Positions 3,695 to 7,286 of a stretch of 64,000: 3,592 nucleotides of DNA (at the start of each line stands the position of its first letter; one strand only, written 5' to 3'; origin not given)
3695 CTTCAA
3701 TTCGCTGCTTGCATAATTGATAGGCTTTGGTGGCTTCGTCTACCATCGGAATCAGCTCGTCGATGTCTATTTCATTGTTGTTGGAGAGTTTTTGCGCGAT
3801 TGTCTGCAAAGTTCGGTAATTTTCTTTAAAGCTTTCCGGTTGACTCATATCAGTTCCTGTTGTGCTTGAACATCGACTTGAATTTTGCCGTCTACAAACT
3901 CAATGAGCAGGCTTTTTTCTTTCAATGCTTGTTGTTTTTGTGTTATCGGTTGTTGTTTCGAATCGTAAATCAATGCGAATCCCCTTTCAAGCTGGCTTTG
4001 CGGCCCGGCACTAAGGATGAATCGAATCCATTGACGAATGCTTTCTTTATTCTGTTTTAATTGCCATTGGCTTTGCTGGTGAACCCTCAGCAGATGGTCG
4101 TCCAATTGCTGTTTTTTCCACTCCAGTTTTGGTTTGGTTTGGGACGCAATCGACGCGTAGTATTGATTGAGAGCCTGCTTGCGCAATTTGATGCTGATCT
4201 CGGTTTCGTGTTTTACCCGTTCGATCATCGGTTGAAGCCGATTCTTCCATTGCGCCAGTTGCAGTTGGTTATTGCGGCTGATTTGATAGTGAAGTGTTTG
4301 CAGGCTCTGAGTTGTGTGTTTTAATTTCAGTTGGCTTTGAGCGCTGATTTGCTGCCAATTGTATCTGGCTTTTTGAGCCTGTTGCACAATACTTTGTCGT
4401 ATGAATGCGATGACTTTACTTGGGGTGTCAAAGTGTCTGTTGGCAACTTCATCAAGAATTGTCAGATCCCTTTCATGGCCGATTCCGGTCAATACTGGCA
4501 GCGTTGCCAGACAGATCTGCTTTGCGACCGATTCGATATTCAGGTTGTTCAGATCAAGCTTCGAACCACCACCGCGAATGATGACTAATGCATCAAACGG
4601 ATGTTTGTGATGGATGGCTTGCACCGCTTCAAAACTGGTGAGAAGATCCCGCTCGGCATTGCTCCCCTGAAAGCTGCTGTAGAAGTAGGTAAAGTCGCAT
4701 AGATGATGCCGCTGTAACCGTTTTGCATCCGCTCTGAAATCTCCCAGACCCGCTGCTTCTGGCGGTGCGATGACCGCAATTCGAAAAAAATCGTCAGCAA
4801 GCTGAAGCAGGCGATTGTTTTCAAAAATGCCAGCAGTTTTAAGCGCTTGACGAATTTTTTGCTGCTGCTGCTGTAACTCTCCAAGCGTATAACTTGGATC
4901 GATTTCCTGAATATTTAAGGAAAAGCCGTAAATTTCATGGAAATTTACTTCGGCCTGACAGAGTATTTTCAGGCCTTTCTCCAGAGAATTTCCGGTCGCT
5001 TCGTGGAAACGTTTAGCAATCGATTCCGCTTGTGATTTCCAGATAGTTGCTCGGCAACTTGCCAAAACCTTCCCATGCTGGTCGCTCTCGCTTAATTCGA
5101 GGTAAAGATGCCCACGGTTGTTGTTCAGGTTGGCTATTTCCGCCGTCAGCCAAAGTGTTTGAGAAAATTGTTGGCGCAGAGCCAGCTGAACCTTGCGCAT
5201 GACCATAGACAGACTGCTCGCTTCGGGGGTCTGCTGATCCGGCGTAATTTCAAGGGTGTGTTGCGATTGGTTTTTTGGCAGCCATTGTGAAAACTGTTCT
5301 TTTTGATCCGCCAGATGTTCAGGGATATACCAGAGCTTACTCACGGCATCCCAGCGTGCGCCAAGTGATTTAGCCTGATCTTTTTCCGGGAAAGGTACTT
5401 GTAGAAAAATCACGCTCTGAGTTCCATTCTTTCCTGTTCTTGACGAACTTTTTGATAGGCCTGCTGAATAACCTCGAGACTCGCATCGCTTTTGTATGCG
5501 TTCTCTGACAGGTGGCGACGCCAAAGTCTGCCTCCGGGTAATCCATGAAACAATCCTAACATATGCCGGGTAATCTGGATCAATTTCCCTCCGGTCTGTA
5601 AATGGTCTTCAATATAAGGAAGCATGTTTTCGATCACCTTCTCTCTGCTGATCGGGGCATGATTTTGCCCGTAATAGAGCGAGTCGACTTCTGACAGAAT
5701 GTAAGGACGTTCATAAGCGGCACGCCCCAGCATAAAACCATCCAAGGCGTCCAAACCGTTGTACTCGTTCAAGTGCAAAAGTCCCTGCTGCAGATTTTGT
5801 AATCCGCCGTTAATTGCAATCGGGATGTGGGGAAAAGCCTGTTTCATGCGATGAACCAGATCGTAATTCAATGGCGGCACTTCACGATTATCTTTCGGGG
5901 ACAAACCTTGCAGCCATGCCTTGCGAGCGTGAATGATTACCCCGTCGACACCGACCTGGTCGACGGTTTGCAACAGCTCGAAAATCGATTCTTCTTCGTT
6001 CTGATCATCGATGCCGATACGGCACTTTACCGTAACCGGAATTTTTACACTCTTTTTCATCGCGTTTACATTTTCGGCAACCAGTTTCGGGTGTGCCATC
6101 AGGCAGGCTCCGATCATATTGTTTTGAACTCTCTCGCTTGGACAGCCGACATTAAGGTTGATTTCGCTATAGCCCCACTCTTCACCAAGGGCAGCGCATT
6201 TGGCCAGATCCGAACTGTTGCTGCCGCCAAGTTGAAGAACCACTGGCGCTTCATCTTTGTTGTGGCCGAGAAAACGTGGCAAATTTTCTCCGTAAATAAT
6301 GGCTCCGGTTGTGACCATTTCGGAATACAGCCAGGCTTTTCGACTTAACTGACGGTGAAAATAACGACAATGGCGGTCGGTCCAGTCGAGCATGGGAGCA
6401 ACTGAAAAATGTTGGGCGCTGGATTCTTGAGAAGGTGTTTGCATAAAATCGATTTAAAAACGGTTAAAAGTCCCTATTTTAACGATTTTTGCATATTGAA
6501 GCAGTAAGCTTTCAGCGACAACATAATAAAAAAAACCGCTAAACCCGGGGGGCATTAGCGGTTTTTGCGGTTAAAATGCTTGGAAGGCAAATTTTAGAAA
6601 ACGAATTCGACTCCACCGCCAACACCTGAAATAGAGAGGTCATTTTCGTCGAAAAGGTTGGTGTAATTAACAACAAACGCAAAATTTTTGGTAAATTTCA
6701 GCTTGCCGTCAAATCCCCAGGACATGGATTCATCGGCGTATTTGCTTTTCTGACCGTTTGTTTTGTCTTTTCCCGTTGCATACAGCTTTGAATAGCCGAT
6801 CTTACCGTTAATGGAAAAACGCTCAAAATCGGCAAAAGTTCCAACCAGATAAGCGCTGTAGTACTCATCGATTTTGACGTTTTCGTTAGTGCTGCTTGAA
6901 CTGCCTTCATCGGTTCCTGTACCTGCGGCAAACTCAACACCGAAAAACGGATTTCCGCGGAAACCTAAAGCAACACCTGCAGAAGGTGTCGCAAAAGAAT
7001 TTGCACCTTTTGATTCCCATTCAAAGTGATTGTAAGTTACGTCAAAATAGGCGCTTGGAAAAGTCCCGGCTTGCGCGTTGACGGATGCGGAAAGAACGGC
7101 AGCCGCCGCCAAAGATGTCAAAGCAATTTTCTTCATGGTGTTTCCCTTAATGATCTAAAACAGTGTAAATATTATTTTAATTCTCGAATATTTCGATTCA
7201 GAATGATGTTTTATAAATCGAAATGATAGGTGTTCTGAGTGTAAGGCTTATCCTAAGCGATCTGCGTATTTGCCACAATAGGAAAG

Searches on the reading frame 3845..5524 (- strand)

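Call 25: search_protein_families(library=pfam, proteins=[window:3845-5524:-])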
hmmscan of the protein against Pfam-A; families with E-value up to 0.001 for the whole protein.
window:3845-5524:- (559 aa): 3 families
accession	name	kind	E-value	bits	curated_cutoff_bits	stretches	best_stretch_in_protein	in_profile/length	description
PF02601.20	Exonuc_VII_L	-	3.9e-58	197.9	35.9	1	234-550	2-314/315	Exonuclease VII, large subunit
PF18974.5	DUF5710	-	1.1e-17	63.9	26.5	1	39-83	2-44/44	Domain of unknown function (DUF5710)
PF13742.12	tRNA_anti_2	-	1.4e-17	64.1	27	1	104-209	2-95/95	OB-fold nucleic acid binding domain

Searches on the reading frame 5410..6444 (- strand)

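Call 25: search_protein_families(library=pfam, proteins=[window:5410-6444:-])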
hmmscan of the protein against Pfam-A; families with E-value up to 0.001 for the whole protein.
window:5410-6444:- (344 aa): 1 family
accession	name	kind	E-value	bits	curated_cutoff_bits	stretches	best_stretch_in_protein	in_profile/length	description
PF01207.24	Dus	-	1.5e-80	271.1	20.4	1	15-331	2-307/311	Dihydrouridine synthase (Dus)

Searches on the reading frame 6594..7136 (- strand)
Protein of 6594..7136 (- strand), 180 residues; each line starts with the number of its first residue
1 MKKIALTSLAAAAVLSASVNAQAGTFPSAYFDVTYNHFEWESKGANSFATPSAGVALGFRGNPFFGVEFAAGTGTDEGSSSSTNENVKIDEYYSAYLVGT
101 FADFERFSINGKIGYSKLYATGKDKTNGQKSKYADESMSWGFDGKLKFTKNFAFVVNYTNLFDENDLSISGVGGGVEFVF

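Call 25: search_protein_families(library=pfam, proteins=[window:6594-7136:-])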
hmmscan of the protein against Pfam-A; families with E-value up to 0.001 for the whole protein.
window:6594-7136:- (180 aa): 1 family
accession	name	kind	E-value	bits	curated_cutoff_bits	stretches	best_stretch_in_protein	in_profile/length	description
PF13505.12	OMP_b-brl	-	2.3e-13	51.1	28.7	1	10-180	2-175/175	Outer membrane protein beta-barrel domain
